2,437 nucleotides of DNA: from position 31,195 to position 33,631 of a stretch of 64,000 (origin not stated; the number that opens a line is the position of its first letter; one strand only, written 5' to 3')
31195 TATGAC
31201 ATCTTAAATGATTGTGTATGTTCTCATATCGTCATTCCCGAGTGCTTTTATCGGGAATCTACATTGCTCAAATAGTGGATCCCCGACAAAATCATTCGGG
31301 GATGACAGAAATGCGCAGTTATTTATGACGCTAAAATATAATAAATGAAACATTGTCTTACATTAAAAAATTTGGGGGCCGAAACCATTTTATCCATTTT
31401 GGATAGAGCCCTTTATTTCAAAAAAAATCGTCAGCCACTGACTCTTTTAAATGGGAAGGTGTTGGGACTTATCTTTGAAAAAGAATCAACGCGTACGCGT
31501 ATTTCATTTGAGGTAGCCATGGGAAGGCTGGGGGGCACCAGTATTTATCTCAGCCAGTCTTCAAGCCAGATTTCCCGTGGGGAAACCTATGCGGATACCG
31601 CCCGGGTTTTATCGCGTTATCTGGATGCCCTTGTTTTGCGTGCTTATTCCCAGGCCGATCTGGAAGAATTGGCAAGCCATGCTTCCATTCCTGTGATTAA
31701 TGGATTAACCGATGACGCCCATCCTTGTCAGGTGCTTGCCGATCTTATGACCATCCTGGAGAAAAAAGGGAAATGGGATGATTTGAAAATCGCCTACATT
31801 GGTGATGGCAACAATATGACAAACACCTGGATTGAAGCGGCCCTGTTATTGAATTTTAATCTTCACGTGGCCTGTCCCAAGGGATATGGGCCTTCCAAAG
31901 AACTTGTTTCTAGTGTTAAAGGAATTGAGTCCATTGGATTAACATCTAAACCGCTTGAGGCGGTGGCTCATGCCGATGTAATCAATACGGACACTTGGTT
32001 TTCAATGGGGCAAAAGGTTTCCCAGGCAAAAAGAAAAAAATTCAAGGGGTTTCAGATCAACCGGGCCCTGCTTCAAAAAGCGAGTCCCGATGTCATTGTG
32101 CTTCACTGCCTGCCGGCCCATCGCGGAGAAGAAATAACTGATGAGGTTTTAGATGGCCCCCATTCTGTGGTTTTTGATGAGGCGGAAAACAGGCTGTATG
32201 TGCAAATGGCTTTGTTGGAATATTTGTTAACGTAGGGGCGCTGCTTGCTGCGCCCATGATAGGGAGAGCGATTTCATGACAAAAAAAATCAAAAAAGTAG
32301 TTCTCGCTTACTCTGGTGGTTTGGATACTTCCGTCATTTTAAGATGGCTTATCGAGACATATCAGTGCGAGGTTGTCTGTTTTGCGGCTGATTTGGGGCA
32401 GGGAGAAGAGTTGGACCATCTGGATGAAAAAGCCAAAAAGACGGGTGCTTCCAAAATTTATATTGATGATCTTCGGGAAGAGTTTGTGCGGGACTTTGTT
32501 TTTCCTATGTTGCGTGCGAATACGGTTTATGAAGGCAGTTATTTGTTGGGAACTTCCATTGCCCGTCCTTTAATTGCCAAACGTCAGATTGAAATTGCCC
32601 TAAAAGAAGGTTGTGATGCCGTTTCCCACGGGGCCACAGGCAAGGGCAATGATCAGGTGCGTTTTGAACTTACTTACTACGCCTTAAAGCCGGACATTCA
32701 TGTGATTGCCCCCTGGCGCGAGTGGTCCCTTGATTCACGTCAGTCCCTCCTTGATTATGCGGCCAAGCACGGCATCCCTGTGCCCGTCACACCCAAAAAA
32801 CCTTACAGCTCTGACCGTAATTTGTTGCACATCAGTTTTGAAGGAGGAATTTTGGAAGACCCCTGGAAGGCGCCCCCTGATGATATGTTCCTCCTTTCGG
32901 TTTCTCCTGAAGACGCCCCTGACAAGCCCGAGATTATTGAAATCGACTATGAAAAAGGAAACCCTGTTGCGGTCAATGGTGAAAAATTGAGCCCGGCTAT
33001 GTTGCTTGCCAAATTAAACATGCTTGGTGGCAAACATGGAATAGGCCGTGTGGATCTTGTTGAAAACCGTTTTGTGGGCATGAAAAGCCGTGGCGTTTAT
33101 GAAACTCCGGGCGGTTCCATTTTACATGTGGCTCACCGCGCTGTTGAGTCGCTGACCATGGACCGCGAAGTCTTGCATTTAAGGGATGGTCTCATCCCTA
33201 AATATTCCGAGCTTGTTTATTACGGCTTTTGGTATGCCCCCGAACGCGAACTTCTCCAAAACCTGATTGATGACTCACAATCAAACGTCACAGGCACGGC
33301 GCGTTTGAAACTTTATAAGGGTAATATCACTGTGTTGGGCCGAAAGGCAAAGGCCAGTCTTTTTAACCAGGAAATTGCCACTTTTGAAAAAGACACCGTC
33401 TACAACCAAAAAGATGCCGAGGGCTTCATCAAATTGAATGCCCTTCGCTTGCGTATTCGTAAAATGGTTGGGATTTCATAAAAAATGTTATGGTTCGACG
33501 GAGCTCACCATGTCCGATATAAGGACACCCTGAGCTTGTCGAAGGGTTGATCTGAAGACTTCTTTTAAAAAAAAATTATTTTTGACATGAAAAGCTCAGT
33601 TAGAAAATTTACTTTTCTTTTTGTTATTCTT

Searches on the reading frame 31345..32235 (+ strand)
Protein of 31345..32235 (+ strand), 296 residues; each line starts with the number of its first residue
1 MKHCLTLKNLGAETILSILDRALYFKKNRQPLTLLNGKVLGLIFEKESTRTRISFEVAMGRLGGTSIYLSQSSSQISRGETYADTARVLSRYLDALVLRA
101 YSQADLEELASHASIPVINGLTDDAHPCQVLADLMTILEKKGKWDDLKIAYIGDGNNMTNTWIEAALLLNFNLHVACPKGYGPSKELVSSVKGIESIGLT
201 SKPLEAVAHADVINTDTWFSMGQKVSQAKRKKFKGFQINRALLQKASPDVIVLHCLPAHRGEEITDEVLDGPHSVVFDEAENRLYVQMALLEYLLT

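Call 55: search_protein_families(library=ncbifam, proteins=[window:31345-32235:+])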
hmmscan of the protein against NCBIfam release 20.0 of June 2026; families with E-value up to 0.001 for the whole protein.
window:31345-32235:+ (296 aa): 17 families
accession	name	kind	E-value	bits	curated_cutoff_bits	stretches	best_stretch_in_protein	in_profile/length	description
NF001986.0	PRK00779.1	subfamily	3.9e-123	410.5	306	1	1-295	5-304/307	ornithine carbamoyltransferase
TIGR00658.1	orni_carb_tr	equivalog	1.7e-111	372.2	280.85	1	2-295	1-303/304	ornithine carbamoyltransferase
NF011380.0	PRK14805.1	equivalog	6e-84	281.7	421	1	1-295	1-300/302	ornithine carbamoyltransferase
TIGR04384.1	putr_carbamoyl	exception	9.7e-73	245.1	500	1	6-295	4-307/330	putrescine carbamoyltransferase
NF003286.0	PRK04284.1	subfamily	1.8e-66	224.5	515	2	4-260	9-278/332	ornithine carbamoyltransferase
NF009213.0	PRK12562.1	subfamily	2.3e-54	185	559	1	2-262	7-281/334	ornithine carbamoyltransferase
NF002032.1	PRK00856.1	equivalog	1.4e-52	178.7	263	1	2-294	1-296/297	aspartate carbamoyltransferase catalytic subunit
TIGR00670.1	asp_carb_tr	equivalog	9e-50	169.5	236.95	1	2-295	1-303/304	aspartate carbamoyltransferase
NF002470.0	PRK01713.1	equivalog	1.2e-49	169.6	545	1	15-260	21-279/334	ornithine carbamoyltransferase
NF011379.0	PRK14804.1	equivalog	7.9e-49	166.4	373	1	1-295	6-309/311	ornithine carbamoyltransferase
NF003384.0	PRK04523.1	equivalog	1.7e-40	139.1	288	1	1-295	3-333/336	N-acetylornithine carbamoyltransferase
NF006046.0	PRK08192.1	equivalog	1.9e-34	119.4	512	1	12-294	20-316/339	aspartate carbamoyltransferase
NF008853.0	PRK11891.1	equivalog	4.8e-32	111.1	560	1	29-295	119-398/430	aspartate carbamoyltransferase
NF010387.0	PRK13814.1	equivalog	2.3e-27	95.7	660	1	3-295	7-303/310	aspartate carbamoyltransferase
NF005538.0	PRK07200.1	equivalog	6.4e-11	41.9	453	1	42-148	65-187/396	knotted carbamoyltransferase YgeW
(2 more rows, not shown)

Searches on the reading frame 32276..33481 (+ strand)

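Call 55: search_protein_families(library=ncbifam, proteins=[window:32276-33481:+])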
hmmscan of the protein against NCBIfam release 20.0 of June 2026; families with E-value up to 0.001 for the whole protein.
window:32276-33481:+ (401 aa): 6 families
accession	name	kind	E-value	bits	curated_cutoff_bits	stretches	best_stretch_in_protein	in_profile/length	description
NF001770.0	PRK00509.1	equivalog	1.1e-190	633.9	334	1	3-397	2-396/401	argininosuccinate synthase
TIGR00032.1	argG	equivalog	6.9e-149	496.4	268.2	1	7-395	1-389/394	argininosuccinate synthase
NF010392.0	PRK13820.1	equivalog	9.4e-126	420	512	1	6-397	3-390/395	argininosuccinate synthase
NF003385.0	PRK04527.1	equivalog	1.5e-64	218.1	603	1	6-388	4-385/401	argininosuccinate synthase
NF038212.1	argG_rel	exception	1.9e-50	171.8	425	1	3-374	12-379/381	argininosuccinate synthase-related protein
NF003779.0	PRK05370.1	equivalog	4.6e-43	147.7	657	1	6-390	12-411/448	argininosuccinate synthase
